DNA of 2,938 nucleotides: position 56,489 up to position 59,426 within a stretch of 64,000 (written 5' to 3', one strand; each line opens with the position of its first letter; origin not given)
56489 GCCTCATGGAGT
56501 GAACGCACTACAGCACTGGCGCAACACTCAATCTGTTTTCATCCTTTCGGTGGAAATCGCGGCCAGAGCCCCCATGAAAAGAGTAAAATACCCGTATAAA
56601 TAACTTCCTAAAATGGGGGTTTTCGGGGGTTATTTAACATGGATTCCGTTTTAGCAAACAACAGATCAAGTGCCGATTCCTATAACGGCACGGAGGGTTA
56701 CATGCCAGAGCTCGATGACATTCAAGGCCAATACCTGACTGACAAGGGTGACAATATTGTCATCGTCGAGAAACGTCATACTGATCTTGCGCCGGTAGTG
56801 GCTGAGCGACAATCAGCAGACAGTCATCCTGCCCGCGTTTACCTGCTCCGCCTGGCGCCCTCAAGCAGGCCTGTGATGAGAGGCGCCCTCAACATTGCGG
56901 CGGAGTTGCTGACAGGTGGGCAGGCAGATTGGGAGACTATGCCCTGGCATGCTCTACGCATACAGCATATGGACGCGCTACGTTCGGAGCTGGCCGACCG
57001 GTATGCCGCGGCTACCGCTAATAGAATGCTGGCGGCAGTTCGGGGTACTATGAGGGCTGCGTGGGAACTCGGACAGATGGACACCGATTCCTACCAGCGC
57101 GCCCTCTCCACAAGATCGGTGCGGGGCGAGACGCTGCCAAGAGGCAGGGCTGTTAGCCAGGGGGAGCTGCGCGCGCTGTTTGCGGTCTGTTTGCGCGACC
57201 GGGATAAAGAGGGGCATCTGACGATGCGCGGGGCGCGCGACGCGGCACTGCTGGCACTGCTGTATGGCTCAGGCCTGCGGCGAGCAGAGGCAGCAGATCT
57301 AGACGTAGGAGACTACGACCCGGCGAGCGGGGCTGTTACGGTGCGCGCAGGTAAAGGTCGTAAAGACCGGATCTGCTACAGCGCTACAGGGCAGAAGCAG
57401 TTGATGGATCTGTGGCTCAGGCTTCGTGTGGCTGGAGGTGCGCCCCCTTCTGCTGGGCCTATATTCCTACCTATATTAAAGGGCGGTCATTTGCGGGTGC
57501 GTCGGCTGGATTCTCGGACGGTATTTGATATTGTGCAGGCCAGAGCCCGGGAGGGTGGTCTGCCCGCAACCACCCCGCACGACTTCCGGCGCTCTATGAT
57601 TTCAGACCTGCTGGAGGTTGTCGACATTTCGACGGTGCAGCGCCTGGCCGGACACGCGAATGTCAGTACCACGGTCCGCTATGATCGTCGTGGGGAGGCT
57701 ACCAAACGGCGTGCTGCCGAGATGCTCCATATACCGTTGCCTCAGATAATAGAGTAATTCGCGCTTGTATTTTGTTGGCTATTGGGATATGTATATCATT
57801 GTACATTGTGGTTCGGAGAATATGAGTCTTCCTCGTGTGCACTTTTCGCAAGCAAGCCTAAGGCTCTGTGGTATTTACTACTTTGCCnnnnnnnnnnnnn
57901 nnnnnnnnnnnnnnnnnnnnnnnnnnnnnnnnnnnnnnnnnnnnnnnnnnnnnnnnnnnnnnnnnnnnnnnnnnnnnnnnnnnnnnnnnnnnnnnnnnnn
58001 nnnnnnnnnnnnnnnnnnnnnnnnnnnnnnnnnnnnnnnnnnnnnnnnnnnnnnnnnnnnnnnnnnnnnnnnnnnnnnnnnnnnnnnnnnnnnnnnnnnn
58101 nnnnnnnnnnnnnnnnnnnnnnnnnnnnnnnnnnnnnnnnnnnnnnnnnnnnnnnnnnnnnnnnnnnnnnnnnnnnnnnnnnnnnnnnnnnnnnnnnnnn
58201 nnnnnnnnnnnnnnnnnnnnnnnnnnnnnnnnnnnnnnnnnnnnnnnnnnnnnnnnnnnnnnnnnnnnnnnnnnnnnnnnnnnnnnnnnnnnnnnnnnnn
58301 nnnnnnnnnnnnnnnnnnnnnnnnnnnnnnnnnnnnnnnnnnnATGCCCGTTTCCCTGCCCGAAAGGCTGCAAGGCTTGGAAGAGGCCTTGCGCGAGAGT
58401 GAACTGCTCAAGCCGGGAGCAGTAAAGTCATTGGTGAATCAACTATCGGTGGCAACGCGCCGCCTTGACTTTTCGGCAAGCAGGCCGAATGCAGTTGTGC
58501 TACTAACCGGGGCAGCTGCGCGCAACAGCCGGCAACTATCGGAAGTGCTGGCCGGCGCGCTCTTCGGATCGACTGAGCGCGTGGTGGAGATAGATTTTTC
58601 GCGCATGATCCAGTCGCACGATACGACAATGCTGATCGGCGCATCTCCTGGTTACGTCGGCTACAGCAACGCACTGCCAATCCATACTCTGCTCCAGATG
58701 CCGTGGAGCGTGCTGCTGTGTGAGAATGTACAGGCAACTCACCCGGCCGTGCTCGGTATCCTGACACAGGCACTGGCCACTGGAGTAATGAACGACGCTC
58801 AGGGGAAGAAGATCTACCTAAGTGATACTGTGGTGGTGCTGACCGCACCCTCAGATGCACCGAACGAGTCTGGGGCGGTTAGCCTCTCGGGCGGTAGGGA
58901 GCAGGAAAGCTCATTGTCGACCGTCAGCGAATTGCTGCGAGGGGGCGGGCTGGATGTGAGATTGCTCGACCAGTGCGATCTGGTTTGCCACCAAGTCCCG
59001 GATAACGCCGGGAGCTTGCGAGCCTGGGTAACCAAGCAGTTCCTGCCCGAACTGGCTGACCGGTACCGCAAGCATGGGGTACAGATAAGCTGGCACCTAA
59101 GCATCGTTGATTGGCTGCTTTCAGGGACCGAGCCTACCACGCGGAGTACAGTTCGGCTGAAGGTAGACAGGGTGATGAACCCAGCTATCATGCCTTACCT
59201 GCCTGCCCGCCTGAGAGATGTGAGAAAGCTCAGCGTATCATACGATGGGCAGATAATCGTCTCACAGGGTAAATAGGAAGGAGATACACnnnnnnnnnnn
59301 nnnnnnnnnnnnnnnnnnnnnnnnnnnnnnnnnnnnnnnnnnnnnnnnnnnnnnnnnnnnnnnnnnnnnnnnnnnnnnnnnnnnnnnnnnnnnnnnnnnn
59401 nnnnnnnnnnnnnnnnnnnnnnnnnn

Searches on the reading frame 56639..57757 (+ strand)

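Call 68: search_protein_families(library=pfam, proteins=[window:56639-57757:+], max_evalue=0.001)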
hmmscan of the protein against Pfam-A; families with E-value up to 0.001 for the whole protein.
window:56639-57757:+ (372 aa): 1 family
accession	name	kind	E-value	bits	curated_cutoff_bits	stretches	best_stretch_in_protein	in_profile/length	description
PF00589.27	Phage_integrase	-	2.2e-21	76.8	27.1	1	196-350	19-167/172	Phage integrase family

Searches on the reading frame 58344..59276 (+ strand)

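Call 68: search_protein_families(library=pfam, proteins=[window:58344-59276:+], max_evalue=0.001)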
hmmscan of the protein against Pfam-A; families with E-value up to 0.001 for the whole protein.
window:58344-59276:+ (310 aa): 1 family
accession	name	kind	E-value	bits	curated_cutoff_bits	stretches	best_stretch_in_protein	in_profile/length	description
PF07724.20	AAA_2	-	3.3e-13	50.4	27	1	48-240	2-162/166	AAA domain (Cdc48 subfamily)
